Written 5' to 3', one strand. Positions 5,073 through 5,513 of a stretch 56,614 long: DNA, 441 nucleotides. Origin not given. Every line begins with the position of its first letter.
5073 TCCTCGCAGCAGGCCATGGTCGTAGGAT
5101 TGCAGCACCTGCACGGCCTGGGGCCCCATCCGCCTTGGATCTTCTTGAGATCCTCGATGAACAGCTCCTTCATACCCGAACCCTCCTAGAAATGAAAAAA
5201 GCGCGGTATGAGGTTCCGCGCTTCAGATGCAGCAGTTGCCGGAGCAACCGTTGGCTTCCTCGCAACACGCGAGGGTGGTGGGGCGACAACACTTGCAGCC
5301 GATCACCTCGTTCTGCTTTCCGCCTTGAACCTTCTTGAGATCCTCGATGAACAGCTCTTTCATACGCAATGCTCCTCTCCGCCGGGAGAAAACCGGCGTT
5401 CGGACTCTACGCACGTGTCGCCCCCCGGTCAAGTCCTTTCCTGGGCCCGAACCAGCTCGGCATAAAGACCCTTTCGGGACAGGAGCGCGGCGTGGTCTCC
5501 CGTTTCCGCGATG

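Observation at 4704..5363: Four tandem paralogous precursor genes with a shared core signature and even Cys counts (two are absent from the ORF track)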

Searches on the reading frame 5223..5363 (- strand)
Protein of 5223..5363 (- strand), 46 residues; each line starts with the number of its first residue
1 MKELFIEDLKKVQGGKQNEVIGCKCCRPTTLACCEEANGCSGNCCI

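Call 9: search_protein_families(library=ncbifam, proteins=[window:5223-5363:-], max_evalue=0.01)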
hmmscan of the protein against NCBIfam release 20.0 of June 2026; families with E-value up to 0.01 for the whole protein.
window:5223-5363:- (46 aa): 0 families

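Call 15: find_homologous_proteins(query=A1, max_evalue=0.01)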
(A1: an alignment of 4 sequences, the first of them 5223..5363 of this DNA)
Query A1 (4 sequences) (46 aa, profile of the alignment): 98 proteins with E <= 0.01 among 100 candidates.
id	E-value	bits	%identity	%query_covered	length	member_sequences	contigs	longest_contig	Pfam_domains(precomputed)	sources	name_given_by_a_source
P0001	1.8e-23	100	100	100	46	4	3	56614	-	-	-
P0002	5.6e-23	99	60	98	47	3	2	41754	-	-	-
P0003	5.1e-21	92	58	91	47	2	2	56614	-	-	-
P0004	3.4e-20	90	89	100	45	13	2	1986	-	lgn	-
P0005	6.2e-20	89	87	100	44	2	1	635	-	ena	-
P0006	6.7e-20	89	76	91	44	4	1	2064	-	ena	-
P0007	9.8e-20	88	66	89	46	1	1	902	-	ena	-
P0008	5.1e-19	86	61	96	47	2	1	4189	-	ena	-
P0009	6.2e-19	86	78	100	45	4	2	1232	-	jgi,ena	-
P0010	6.8e-19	85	89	100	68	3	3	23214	-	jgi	jgi:hypothetical protein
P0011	1.0e-18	85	85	100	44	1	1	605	-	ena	-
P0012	1.4e-18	84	74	91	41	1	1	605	-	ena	-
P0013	1.9e-18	84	68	96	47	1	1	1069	-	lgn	-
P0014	3.7e-18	83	68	96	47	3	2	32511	-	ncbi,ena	-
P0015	4.6e-18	83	57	100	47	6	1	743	-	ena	-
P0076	8.5e-10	56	56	85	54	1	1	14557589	-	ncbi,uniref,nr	ncbi:uncharacterized protein SOCE26_057470 [Sorangium cellulosum]|uniref:Class I lanthipeptide n=1 T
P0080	3.8e-9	54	52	100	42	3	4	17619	-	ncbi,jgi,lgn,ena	-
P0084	7.8e-9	53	49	91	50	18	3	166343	-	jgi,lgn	jgi:hypothetical protein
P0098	1.0e-4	40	49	78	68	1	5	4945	-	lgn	-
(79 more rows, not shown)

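Call 18: find_encoding_contigs(protein=P0076, flank=10000, max_places=2)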
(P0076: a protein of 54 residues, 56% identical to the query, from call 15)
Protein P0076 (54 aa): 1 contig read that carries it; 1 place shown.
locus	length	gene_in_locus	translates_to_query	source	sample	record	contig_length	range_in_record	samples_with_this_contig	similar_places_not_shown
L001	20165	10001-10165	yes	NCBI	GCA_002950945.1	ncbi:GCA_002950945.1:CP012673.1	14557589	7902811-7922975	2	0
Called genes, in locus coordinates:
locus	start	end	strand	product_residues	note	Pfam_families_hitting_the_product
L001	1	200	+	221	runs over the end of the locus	PF04264:YceI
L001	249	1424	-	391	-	PF02771:Acyl-CoA_dh_N, PF00441:Acyl-CoA_dh_1 (weak), PF08028:Acyl-CoA_dh_2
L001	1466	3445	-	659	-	PF13188:PAS_8 (faint), PF00989:PAS, PF08448:PAS_4, PF13426:PAS_9, PF00512:HisKA, PF02518:HATPase_c, PF00072:Response_reg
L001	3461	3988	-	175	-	PF18546:MetOD1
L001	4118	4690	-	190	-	PF04237:YjbR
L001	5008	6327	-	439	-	-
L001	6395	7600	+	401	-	PF20511:PMI_typeI_cat, PF21621:MPI_cupin_dom (faint)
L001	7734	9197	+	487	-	PF00069:Pkinase, PF07714:PK_Tyr_Ser-Thr, PF01661:Macro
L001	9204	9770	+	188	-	PF00583:Acetyltransf_1, PF13673:Acetyltransf_10, PF13508:Acetyltransf_7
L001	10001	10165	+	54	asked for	-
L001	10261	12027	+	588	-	PF03412:Peptidase_C39 (weak), PF07884:VKOR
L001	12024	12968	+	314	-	PF08443:RimK (weak)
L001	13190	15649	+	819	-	PF13492:GAF_3 (faint), PF13407:Peripla_BP_4, PF01590:GAF, PF13185:GAF_2, PF01740:STAS, PF13466:STAS_2 (weak)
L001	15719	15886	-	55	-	-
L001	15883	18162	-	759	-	PF03412:Peptidase_C39, PF00664:ABC_membrane, PF00005:ABC_tran, PF02463:SMC_N (faint)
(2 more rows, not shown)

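Call 19: find_encoding_contigs(protein=P0084, flank=10000, max_places=2)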
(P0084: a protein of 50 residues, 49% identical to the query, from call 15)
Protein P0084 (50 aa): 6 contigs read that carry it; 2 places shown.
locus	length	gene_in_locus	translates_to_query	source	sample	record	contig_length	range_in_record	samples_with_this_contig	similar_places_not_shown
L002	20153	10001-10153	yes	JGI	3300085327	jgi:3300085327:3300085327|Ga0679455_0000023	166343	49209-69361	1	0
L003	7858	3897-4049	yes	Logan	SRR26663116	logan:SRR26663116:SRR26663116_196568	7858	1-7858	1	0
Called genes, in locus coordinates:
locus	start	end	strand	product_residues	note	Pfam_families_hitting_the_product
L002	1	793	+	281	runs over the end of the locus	PF00581:Rhodanese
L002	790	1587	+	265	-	PF13489:Methyltransf_23, PF01209:Ubie_methyltran, PF05175:MTS (faint), PF13847:Methyltransf_31, PF08241:Methyltransf_11, PF08242:Methyltransf_12, PF13649:Methyltransf_25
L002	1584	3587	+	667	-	PF00884:Sulfatase, PF01663:Phosphodiest (weak), PF13428:TPR_14 (faint), PF14559:TPR_19 (faint), PF16347:SGSH_C (weak), PF13371:TPR_9 (faint), PF13431:TPR_17 (faint), PF13432:TPR_16, +5 more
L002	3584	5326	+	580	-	PF00884:Sulfatase, PF01663:Phosphodiest, PF16347:SGSH_C (weak), PF13432:TPR_16 (weak), PF14559:TPR_19 (weak), PF13371:TPR_9 (weak), PF13424:TPR_12, PF00515:TPR_1, +11 more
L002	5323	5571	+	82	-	PF06803:DUF1232 (weak)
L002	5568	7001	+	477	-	PF01435:Peptidase_M48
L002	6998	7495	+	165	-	-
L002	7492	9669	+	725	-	PF03412:Peptidase_C39, PF00664:ABC_membrane, PF00005:ABC_tran, PF02463:SMC_N (faint)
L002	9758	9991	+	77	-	-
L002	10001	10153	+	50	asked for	-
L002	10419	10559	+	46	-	-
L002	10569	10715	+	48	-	-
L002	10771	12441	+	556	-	PF03412:Peptidase_C39, PF07884:VKOR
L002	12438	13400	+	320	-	PF14243:R2K_3 (weak), PF08443:RimK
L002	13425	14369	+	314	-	PF01965:DJ-1_PfpI, PF00165:HTH_AraC (weak), PF12833:HTH_18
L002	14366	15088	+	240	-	PF01965:DJ-1_PfpI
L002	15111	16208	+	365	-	PF13428:TPR_14 (faint), PF07719:TPR_2 (faint), PF13432:TPR_16 (faint), PF14559:TPR_19 (faint)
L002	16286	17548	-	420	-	PF02628:COX15-CtaA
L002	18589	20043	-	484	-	PF01266:DAO (faint), PF01593:Amino_oxidase, PF05834:Lycopene_cycl (faint), PF13450:NAD_binding_8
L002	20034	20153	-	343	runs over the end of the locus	PF00762:Ferrochelatase, PF01903:CbiX (faint)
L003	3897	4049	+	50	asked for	-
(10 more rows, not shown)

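Call 20: find_encoding_contigs(protein=P0001, flank=6000, max_places=4)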
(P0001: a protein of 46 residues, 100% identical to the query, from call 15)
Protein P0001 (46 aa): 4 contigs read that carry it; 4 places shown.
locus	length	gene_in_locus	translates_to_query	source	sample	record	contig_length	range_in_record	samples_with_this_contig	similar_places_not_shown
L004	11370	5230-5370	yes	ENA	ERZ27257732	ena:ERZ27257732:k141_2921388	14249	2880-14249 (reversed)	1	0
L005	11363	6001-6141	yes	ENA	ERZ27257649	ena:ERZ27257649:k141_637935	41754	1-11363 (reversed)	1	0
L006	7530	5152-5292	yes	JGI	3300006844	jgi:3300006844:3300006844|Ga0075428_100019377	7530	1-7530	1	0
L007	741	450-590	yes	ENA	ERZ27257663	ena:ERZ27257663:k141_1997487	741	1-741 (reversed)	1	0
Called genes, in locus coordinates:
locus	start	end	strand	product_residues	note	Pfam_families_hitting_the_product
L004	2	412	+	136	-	?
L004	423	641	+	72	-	-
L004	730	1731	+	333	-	PF01794:Ferric_reduct, PF00355:Rieske, PF13806:Rieske_2, PF22543:Rieske_4 (weak)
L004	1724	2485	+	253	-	-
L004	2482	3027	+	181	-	-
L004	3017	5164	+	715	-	PF03412:Peptidase_C39, PF00664:ABC_membrane, PF02463:SMC_N (faint), PF00005:ABC_tran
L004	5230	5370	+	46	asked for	-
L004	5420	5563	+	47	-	-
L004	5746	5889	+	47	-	-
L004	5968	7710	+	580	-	PF03412:Peptidase_C39, PF07884:VKOR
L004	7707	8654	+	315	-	PF08443:RimK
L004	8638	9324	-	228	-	PF02592:Vut_1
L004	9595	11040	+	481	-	PF00578:AhpC-TSA, PF08534:Redoxin, PF00085:Thioredoxin (weak), PF13905:Thioredoxin_8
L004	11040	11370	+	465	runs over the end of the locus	PF01427:Peptidase_M15, PF04199:Cyclase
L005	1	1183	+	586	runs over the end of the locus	PF00041:fn3, PF09112:N-glycanase_N (faint), PF09113:N-glycanase_C (weak)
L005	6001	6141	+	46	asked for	-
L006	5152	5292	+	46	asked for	-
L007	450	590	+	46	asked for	-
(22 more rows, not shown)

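Call 21: find_encoding_contigs(protein=P0080, flank=8000, max_places=2)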
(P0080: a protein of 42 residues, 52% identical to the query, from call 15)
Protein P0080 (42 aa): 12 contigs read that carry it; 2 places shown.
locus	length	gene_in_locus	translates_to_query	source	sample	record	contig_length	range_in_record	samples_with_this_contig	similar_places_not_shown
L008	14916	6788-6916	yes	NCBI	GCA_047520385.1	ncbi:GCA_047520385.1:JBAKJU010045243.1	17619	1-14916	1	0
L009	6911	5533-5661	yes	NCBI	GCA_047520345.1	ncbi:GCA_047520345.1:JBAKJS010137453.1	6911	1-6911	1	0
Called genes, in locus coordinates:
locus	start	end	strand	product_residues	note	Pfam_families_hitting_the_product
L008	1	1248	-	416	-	?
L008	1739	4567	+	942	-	-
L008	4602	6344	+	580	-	-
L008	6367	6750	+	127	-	-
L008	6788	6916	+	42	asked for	-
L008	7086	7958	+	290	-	PF12833:HTH_18, PF00165:HTH_AraC (weak)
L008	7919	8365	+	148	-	PF10604:Polyketide_cyc2, PF03364:Polyketide_cyc (weak)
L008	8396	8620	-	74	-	-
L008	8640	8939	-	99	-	-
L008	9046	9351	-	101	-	PF00076:RRM_1, PF28441:RRM_11 (weak)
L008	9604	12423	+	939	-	-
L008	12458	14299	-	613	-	PF00144:Beta-lactamase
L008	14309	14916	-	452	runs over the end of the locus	PF00392:GntR, PF00155:Aminotran_1_2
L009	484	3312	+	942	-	-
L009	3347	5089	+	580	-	-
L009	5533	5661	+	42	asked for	-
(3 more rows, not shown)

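Call 22: find_encoding_contigs(protein=P0098, flank=8000, max_places=2)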
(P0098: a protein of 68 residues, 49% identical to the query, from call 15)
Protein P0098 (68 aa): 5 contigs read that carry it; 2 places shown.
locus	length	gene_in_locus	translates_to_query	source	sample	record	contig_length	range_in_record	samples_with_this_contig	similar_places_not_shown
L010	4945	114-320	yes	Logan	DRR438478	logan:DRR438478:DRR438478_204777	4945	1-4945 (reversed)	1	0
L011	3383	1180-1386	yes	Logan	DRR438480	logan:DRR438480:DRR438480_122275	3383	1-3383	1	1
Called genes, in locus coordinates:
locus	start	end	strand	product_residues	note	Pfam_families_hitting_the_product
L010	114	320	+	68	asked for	-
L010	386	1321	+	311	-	PF08443:RimK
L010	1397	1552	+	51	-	PF12559:Inhibitor_I10 (weak)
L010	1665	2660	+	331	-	PF25919:BSH_CusB (faint), PF25973:BSH_CzcB (faint), PF00364:Biotin_lipoyl (faint), PF26077:BSH_Fcp1 (weak)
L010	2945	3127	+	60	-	PF12559:Inhibitor_I10 (weak)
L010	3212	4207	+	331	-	PF21068:ATPgraspMvdD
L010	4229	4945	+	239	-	?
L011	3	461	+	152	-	?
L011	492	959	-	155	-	PF05425:CopD (weak)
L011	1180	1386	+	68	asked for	-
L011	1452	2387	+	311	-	PF08443:RimK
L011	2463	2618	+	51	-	PF12559:Inhibitor_I10 (weak)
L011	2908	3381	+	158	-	?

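Call 65: search_protein_representatives(alignment_id=A5)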
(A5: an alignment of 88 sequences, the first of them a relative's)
Query: 88 sequences, 47 profile positions. Proteins with E-value up to 0.001 (for the whole library): 231; up to 1e-10: 26; up to 1e-30: 0. The best 150 are listed.
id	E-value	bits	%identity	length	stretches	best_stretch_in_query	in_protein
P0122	3.6e-24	100.8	-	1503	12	25-42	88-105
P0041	2.8e-19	85.2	-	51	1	1-44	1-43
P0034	6.9e-17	77.5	-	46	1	1-46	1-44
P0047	7.7e-17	77.4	-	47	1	1-46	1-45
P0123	1.5e-16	76.4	-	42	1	1-43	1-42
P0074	3.2e-16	75.4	-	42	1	1-43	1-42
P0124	5.8e-16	74.6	-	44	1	1-44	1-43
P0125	1.0e-15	73.8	-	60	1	2-44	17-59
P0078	1.5e-15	73.2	-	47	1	1-44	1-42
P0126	4.8e-15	71.6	-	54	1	1-43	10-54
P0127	3.3e-14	68.9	-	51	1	1-45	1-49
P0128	1.4e-13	66.9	-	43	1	1-43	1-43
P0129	1.5e-13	66.8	-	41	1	1-43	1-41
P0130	2.3e-13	66.3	-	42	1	1-41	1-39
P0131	2.4e-13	66.2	-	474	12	25-38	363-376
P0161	1.1e-08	51.3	-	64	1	1-44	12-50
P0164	1.7e-08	50.6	-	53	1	2-40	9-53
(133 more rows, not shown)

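Call 67: find_encoding_contigs(protein=P0164, flank=7000, max_places=3)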
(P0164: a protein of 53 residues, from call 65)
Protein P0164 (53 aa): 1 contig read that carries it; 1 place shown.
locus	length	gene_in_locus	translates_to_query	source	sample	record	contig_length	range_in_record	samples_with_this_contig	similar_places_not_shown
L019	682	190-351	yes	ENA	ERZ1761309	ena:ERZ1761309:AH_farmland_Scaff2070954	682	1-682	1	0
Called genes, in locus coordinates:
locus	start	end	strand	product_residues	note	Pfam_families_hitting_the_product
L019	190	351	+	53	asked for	-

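Call 68: find_encoding_contigs(protein=P0161, flank=7000, max_places=3)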
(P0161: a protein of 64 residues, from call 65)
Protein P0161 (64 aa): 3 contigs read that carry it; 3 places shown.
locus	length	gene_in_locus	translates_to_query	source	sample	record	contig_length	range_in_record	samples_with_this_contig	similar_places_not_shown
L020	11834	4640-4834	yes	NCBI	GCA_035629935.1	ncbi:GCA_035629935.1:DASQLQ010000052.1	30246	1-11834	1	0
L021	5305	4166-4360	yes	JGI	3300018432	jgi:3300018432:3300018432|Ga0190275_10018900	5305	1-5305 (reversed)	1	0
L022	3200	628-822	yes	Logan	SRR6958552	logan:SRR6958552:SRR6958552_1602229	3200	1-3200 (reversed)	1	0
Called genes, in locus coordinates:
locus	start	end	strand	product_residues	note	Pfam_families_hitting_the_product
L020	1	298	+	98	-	?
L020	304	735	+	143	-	-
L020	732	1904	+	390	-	PF13433:Peripla_BP_5 (weak), PF13458:Peripla_BP_6, PF01094:ANF_receptor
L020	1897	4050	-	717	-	PF03412:Peptidase_C39, PF00664:ABC_membrane, PF00005:ABC_tran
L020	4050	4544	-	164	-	-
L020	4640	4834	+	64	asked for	-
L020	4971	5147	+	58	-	-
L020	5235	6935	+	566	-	PF03412:Peptidase_C39, PF07884:VKOR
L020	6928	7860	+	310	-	PF08443:RimK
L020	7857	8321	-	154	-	PF04073:tRNA_edit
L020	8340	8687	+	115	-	-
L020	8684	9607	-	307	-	PF13469:Sulfotransfer_3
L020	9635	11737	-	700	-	PF04734:Ceramidase_alk (faint)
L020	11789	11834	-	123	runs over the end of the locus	PF18029:Glyoxalase_6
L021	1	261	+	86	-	?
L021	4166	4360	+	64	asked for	-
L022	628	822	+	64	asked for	-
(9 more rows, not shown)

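Call 69: search_protein_families(library=pfam, proteins=[L008:1739-4567:+, L008:4602-6344:+, L008:6367-6750:+, L002:6998-7495:+, L020:4050-4544:-], max_evalue=0.1)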
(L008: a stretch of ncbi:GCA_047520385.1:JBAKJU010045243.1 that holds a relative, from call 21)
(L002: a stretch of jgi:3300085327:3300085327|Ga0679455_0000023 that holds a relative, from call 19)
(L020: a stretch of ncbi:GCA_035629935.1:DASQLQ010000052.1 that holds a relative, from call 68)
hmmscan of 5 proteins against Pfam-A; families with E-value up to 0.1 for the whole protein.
L008:1739-4567:+ (942 aa): 2 families
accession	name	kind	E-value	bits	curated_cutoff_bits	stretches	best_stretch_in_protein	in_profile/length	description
PF02494.22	HYR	-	3.9e-05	24.3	21.7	1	661-743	2-80/81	HYR domain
PF01833.30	TIG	-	0.0025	18.2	20.9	1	20-90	5-70/84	IPT/TIG domain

L008:4602-6344:+ (580 aa): 1 family
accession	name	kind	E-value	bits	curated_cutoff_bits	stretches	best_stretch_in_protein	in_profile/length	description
PF02012.26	BNR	-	0.00045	20.2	27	0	105-115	2-12/12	BNR/Asp-box repeat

L008:6367-6750:+ (127 aa): 0 families

L002:6998-7495:+ (165 aa): 1 family
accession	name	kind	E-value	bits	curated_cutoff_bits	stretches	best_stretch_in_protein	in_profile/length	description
PF23148.1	Gp77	-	0.01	16.7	27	1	101-157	22-72/84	Podophage GP4 fiber-tail adaptor protein gp77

L020:4050-4544:- (164 aa): 0 families
